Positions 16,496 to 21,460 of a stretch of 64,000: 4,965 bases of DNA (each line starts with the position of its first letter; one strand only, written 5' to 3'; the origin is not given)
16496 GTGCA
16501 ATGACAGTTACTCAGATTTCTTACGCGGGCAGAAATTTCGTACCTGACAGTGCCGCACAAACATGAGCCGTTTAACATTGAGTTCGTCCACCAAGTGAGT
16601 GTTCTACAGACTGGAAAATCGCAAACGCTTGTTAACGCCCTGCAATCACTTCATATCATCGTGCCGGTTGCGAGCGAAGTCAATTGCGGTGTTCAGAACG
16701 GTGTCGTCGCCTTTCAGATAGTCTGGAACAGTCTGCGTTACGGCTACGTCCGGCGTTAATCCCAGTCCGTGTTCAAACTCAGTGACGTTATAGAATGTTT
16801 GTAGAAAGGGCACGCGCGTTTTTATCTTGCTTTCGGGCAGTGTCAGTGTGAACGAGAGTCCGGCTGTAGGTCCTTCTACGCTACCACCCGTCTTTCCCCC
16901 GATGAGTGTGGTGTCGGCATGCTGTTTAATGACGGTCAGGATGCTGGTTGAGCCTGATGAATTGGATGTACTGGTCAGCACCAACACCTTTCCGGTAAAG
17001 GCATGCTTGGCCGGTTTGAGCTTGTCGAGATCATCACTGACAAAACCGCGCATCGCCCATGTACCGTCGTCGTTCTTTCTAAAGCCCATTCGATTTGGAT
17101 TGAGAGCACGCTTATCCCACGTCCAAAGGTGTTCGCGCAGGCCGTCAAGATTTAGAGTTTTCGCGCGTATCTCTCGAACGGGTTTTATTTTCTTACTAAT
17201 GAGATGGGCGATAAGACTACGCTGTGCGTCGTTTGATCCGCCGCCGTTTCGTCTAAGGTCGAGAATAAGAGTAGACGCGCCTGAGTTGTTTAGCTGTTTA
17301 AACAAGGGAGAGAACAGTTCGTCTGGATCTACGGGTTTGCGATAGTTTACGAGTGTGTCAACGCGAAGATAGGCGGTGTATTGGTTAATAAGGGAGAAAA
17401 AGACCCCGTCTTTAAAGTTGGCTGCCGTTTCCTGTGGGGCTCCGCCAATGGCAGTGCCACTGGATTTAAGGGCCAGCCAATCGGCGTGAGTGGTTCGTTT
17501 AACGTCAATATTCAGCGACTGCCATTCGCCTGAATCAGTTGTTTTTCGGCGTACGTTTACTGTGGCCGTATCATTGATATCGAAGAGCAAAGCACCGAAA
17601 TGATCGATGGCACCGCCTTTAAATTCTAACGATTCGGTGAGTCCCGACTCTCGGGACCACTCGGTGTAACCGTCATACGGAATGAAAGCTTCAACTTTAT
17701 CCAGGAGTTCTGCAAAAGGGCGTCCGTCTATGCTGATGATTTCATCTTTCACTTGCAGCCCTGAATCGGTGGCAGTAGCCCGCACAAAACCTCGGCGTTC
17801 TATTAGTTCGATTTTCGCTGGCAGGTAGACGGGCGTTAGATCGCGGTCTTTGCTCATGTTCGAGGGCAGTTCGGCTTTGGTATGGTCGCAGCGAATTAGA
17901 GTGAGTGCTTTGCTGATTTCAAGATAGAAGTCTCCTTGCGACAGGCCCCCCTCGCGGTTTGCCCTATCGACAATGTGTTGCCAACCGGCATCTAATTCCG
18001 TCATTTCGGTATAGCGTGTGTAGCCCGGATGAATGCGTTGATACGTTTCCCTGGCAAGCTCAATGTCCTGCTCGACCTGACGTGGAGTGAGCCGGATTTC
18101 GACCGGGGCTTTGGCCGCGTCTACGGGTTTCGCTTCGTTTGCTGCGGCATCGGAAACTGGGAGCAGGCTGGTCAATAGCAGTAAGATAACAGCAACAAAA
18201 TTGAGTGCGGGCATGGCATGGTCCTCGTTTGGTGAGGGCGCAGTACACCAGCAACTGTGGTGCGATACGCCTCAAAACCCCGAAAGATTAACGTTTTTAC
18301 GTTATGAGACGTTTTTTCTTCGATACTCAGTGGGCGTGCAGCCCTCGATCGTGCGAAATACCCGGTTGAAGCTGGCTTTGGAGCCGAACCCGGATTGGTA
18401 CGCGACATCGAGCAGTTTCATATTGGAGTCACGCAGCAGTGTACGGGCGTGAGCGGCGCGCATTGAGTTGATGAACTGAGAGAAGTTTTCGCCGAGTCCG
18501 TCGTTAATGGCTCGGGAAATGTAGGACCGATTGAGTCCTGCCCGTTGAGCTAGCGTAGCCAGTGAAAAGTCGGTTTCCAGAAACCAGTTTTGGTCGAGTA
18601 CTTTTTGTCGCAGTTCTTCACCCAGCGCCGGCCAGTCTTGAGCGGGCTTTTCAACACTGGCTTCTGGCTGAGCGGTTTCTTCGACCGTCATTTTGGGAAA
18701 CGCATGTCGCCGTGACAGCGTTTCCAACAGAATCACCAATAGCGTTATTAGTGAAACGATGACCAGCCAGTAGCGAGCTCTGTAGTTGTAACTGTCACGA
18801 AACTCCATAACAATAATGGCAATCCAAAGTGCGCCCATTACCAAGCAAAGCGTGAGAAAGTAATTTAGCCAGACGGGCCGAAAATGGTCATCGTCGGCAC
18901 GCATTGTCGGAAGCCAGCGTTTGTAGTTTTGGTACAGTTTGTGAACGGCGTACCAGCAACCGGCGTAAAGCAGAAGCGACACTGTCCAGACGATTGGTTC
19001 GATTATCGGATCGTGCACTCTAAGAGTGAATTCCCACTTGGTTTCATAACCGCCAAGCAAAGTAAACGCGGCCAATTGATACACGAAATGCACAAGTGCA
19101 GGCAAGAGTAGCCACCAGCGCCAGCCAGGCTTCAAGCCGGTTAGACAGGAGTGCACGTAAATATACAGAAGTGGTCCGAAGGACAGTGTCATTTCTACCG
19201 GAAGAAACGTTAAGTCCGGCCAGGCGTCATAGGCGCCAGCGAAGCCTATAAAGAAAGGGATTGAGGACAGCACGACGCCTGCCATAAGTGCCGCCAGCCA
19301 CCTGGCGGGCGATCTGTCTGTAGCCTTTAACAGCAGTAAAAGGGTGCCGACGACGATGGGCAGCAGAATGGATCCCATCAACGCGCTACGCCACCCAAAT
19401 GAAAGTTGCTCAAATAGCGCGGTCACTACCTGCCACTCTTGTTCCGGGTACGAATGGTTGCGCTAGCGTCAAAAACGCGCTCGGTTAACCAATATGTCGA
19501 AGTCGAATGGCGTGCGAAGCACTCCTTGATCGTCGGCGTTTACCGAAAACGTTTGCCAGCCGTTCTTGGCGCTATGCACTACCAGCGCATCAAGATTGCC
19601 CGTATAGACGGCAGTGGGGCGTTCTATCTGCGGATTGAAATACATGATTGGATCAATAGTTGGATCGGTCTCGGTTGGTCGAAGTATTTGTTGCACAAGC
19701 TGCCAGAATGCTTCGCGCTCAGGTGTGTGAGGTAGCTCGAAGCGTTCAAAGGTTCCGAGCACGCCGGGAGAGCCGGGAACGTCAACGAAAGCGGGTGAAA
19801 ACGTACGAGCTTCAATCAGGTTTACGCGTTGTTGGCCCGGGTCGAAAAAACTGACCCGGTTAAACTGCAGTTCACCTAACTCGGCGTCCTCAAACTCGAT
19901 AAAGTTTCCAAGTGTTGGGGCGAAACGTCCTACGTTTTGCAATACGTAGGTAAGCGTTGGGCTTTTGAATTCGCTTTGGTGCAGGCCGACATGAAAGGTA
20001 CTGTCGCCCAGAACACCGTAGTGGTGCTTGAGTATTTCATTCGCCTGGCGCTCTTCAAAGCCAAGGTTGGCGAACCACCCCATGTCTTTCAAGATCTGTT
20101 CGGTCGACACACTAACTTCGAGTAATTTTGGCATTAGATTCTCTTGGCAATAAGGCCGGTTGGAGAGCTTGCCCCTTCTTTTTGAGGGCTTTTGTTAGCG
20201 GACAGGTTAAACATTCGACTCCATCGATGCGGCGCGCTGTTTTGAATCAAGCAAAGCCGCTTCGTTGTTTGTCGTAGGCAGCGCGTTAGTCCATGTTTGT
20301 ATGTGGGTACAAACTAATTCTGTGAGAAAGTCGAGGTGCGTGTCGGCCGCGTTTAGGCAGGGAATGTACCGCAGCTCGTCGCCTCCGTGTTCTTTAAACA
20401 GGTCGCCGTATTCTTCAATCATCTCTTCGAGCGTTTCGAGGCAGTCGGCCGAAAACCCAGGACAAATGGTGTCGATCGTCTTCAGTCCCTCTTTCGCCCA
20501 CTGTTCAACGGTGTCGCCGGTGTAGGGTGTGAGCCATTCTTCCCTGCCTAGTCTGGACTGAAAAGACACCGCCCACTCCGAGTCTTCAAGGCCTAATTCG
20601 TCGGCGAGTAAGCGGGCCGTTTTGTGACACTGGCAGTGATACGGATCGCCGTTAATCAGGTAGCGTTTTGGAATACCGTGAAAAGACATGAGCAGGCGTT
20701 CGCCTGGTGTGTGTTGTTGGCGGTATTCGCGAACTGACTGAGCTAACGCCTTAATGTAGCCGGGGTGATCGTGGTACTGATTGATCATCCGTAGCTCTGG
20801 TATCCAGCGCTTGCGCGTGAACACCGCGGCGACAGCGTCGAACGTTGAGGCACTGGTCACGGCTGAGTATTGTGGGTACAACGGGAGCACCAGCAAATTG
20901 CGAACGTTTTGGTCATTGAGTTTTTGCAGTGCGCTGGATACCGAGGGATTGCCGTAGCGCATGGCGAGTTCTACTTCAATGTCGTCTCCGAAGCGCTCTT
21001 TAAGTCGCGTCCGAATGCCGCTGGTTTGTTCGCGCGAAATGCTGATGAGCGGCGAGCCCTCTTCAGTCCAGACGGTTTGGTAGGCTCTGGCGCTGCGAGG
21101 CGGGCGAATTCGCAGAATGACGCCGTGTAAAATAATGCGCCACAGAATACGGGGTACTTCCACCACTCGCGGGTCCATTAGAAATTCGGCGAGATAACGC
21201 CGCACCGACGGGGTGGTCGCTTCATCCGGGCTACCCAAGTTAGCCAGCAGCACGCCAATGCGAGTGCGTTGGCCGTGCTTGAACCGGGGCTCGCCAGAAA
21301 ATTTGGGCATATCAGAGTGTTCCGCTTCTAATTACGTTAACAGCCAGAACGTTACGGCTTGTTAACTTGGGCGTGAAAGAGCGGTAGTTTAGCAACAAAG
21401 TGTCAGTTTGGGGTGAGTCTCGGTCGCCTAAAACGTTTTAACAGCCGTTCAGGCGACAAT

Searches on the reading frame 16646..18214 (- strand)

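Call 55: search_protein_families(library=pfam, proteins=[window:16646-18214:-], max_evalue=0.0001)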
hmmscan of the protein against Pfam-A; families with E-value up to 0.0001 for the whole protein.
window:16646-18214:- (522 aa): 1 family
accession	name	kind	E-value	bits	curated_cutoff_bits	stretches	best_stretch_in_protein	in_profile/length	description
PF03572.23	Peptidase_S41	-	2.4e-14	53.7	24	1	281-491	3-164/165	Peptidase family S41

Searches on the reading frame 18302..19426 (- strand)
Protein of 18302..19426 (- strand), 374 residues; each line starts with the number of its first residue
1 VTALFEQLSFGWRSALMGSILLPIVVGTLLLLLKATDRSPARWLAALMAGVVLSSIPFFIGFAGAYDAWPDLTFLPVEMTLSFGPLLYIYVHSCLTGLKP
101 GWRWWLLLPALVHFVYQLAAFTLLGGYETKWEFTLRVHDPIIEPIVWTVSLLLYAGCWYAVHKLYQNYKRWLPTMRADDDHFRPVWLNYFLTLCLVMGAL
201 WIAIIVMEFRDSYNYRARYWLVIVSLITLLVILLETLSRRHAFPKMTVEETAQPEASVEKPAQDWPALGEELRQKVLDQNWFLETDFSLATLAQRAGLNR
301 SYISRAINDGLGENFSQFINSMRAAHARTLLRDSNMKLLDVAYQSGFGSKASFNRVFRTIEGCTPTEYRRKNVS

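Call 55: search_protein_families(library=pfam, proteins=[window:18302-19426:-], max_evalue=0.0001)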
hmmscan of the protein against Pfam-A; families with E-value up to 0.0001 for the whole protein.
window:18302-19426:- (374 aa): 2 families
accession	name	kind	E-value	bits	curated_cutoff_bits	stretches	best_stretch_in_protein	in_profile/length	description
PF12833.13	HTH_18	-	2.4e-22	79.4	33.6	1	292-371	1-80/80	Helix-turn-helix domain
PF00165.29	HTH_AraC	-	1.3e-12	47.9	26.6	1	331-370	1-42/42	Bacterial regulatory helix-turn-helix proteins, AraC family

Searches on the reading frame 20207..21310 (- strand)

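Call 55: search_protein_families(library=pfam, proteins=[window:20207-21310:-], max_evalue=0.0001)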
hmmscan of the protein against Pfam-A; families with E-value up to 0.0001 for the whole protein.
window:20207-21310:- (367 aa): 1 family
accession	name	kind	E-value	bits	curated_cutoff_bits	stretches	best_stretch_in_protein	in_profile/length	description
PF00762.24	Ferrochelatase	-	2.3e-115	385.4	27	1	18-336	2-316/317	Ferrochelatase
